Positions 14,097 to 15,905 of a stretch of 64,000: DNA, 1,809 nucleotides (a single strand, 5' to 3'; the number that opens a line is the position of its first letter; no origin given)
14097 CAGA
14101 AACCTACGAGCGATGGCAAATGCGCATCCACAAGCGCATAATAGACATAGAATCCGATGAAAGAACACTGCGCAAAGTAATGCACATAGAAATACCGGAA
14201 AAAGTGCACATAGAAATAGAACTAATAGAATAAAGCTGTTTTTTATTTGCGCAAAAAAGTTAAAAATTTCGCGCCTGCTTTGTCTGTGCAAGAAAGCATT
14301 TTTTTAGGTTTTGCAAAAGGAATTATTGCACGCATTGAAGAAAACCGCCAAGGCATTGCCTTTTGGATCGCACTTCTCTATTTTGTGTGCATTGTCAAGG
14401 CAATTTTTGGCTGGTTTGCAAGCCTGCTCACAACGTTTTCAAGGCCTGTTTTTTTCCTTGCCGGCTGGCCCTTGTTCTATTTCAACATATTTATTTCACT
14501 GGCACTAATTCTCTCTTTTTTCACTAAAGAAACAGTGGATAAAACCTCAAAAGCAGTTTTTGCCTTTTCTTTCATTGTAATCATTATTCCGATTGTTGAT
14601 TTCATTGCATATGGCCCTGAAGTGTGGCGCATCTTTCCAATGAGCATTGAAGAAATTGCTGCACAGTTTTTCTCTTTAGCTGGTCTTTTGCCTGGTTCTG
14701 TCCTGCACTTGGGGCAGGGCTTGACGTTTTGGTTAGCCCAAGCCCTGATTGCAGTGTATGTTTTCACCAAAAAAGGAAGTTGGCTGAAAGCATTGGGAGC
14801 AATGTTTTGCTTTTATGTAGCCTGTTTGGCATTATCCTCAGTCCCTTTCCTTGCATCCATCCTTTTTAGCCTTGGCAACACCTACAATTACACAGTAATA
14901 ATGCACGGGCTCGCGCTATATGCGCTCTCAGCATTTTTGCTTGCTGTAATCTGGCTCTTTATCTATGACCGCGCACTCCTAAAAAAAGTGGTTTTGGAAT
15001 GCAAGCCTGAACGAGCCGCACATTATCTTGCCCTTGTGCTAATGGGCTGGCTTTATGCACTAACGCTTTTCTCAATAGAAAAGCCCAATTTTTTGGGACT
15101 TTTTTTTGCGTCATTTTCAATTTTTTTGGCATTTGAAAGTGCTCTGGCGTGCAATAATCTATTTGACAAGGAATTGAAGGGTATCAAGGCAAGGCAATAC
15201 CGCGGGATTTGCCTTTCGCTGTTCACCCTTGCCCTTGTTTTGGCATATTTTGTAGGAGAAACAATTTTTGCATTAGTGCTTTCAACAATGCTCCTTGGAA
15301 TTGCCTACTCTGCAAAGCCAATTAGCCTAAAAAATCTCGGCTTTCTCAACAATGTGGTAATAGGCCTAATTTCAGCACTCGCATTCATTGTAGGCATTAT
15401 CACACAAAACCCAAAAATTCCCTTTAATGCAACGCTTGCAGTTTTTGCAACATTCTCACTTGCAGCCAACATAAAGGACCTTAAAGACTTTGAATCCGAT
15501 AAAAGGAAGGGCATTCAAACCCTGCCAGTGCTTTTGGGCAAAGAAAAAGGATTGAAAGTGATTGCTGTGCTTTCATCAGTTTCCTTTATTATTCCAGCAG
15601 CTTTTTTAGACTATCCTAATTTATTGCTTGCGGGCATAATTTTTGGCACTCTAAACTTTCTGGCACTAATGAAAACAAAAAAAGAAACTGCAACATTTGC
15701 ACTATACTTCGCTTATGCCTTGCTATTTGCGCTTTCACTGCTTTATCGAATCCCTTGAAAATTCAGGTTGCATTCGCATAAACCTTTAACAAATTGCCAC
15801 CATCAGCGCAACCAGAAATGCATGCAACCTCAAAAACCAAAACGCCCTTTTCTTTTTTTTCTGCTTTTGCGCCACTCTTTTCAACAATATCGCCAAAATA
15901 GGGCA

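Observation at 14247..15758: UbiA-family prenyltransferase-like domain with a degenerate first Asp motif, fused to a large extra membrane domain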

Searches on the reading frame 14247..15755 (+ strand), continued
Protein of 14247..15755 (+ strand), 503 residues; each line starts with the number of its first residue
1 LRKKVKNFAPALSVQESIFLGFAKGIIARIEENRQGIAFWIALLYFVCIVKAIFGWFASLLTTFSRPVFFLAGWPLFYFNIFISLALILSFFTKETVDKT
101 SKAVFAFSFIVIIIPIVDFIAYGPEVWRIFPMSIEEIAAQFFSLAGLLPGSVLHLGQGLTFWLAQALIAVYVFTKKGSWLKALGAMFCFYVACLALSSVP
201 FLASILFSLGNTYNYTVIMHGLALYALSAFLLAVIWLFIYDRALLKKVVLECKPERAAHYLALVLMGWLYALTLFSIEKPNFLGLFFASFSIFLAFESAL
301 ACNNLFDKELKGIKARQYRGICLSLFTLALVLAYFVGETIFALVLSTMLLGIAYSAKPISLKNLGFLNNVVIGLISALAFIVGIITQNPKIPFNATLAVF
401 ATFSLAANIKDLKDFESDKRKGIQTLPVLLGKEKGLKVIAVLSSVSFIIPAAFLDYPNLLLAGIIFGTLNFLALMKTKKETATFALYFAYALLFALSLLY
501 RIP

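Call 18: fold_search(model_id=the predicted structure, library=pdb)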
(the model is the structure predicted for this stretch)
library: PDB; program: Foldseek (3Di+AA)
matches with E <= 10: 340; with E <= 0.001: 10
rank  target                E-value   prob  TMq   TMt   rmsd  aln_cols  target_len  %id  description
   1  4tq6_A                5.0e-05  1.00  0.37  0.63   5.2       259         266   17  Structure of a UbiA homolog from Archaeoglobus fulgidus bound to Cd2+ (released 2014-07-16)
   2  4tq6_B                1.1e-04  1.00  0.34  0.59   5.9       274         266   18  Structure of a UbiA homolog from Archaeoglobus fulgidus bound to Cd2+ (released 2014-07-16)
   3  4tq5                  1.9e-04  1.00  0.35  0.58   6.2       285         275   18  Structure of a UbiA homolog from Archaeoglobus fulgidus (released 2014-07-16)
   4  4tq4_C                1.9e-04  1.00  0.39  0.63   4.8       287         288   17  Structure of a UbiA homolog from Archaeoglobus fulgidus bound to DMAPP and Mg2+ (released 2014-07-16)
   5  4tq4_D                2.5e-04  1.00  0.34  0.54   6.9       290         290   19  Structure of a UbiA homolog from Archaeoglobus fulgidus bound to DMAPP and Mg2+ (released 2014-07-16)
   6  4tq4_A                2.6e-04  1.00  0.35  0.57   6.5       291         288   18  Structure of a UbiA homolog from Archaeoglobus fulgidus bound to DMAPP and Mg2+ (released 2014-07-16)
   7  4tq3_A                2.9e-04  1.00  0.39  0.64   5.6       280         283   18  Structure of a UbiA homolog from Archaeoglobus fulgidus bound to GPP and Mg2+ (released 2014-07-16)
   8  4tq3_B                3.1e-04  1.00  0.36  0.60   5.8       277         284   19  Structure of a UbiA homolog from Archaeoglobus fulgidus bound to GPP and Mg2+ (released 2014-07-16)
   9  7bpu_A                3.1e-04  1.00  0.35  0.55   6.2       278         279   19  Structural and mechanistic insights into the biosynthesis of Digeranylgeranylglyceryl phosphate synthase in membranes (released 2021-04-14)
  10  4tq4_B                4.5e-04  1.00  0.36  0.58   5.4       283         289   18  Structure of a UbiA homolog from Archaeoglobus fulgidus bound to DMAPP and Mg2+ (released 2014-07-16)
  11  4od4_A                2.2e-03  1.00  0.38  0.64   5.2       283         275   13  Apo structure of a UbiA homolog from Aeropyrum pernix K1 (released 2014-03-19)
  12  4od5_A                2.3e-03  1.00  0.37  0.63   4.7       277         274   14  Substrate-bound structure of a UbiA homolog from Aeropyrum pernix K1 (released 2014-03-19)
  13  8djk_B                3.2e-03  1.00  0.41  0.68   3.8       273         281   15  HMGCR-UBIAD1 Complex State 2 (released 2022-08-03)
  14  3mav_A                4.3e-02  1.00  0.29  0.39  14.2       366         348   12  Crystal structure of Plasmodium vivax putative farnesyl pyrophosphate synthase (Pv092040) (released 2010-04-14)
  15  3ph7_C                4.8e-02  1.00  0.30  0.43  14.3       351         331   13  Crystal structure of Plasmodium vivax putative polyprenyl pyrophosphate synthase in complex with geranylgeranyl diphos (released 2010-11-17)
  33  8j8k_A                1.9e-01  1.00  0.37  0.60   5.9       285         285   13  Membrane bound PRTase, C3 symmetry, acceptor bound (released 2024-02-07)
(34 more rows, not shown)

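Call 42: find_homologous_proteins(query=A3, max_evalue=1e-20)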
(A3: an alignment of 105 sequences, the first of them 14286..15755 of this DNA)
Query A3 (105 sequences) (490 aa, profile of the alignment): 12 proteins with E <= 1e-20 among 8000 candidates.
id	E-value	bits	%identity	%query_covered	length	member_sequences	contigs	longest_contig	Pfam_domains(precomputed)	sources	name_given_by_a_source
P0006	5.1e-142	492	42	98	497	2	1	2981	PF01040.24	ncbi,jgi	-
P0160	2.0e-141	490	40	96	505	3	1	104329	PF01040.24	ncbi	-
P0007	2.0e-139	484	41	98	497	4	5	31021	PF01040.24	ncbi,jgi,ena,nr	ncbi:MAG: UbiA family prenyltransferase [Candidatus Diapherotrites archaeon]|nr:UbiA family prenyltr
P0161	7.4e-128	446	46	97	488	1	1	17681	PF01040.24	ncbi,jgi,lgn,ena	-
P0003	1.9e-127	444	54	99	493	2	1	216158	PF01040.24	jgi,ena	-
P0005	9.6e-126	439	44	97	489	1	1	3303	PF01040.24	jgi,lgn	jgi:4-hydroxybenzoate polyprenyltransferase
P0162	1.9e-124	434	44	97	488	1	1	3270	PF01040.24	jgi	-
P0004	2.6e-124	434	47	97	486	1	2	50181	PF01040.24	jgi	-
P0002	5.7e-124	433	56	99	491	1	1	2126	PF01040.24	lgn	-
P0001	4.0e-116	407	100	100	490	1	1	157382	PF01040.24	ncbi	ncbi:MAG: UbiA family prenyltransferase [Candidatus Diapherotrites archaeon]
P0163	6.2e-113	396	28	37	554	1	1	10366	PF01040.24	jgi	jgi:4-hydroxybenzoate polyprenyltransferase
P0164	2.0e-30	124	30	33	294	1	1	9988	PF01040.24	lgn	-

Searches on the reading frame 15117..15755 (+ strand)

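Call 3: search_protein_families(library=pfam, proteins=[window:15117-15755:+], max_evalue=1)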
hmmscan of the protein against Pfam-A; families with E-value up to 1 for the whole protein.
window:15117-15755:+ (213 aa): 2 families
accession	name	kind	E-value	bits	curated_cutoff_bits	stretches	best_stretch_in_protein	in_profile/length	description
PF01040.23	UbiA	-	1.8e-19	70.5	34.2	1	23-197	64-244/250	UbiA prenyltransferase family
PF06645.18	SPC12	-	0.08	13.5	23.6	1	77-114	12-49/71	Microsomal signal peptidase 12 kDa subunit (SPC12)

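Call 4: search_protein_families(library=ncbifam, proteins=[window:15117-15755:+], max_evalue=1)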
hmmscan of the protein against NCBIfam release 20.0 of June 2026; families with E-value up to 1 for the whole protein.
window:15117-15755:+ (213 aa): 31 families (the best 25 are shown)
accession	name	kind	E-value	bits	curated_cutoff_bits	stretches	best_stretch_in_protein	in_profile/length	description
NF005742.0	PRK07566.1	equivalog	1.5e-17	63.7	313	1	25-176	110-266/315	chlorophyll synthase ChlG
NF009523.0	PRK12884.1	equivalog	7.4e-17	61.4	269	1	23-159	79-214/279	prenyltransferase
TIGR01476.1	chlor_syn_BchG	subfamily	8.2e-15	55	212.3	1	24-178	81-240/283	(bacterio)chlorophyll synthase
NF009522.0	PRK12883.1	equivalog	2.5e-14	53.5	353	1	32-164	88-216/279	geranylgeranylglycerol-phosphate geranylgeranyltransferase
NF009513.0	PRK12872.1-3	equivalog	8.7e-12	45.2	288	1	31-163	103-234/293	prenyltransferase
NF009521.0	PRK12882.1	equivalog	7.3e-11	41.8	296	1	24-183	82-244/280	geranylgeranylglycerol-phosphate geranylgeranyltransferase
TIGR01475.1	ubiA_other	subfamily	3.4e-10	39.8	180.8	1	23-179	80-241/282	UbiA-like polyprenyltransferase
NF009525.0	PRK12887.1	equivalog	1.4e-09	37.7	226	1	25-161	98-244/310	homogentisate phytyltransferase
NF009516.0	PRK12875.1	equivalog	2.4e-08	33.4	205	1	35-163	110-238/292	prenyltransferase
TIGR02056.1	ChlG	equivalog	2.9e-08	33.7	436.45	1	38-163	115-246/306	chlorophyll synthase ChlG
NF041585.1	MqnP_Cj_Hp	exception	3.7e-08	33.2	375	1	38-174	99-234/281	menaquinone biosynthesis prenyltransferase MqnP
NF009515.0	PRK12874.1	equivalog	1.3e-07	31.3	392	1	39-169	107-236/291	4-hydroxybenzoate polyprenyltransferase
NF010117.0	PRK13591.1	equivalog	2.5e-07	30.1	238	1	17-159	90-238/307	prenyltransferase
NF004749.0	PRK06080.1-1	equivalog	4.4e-07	29.3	277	1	21-189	98-269/311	1,4-dihydroxy-2-naphthoate polyprenyltransferase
NF009058.0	PRK12392.1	subfamily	5.1e-06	25.8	494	1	40-166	119-247/333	bacteriochlorophyll c synthase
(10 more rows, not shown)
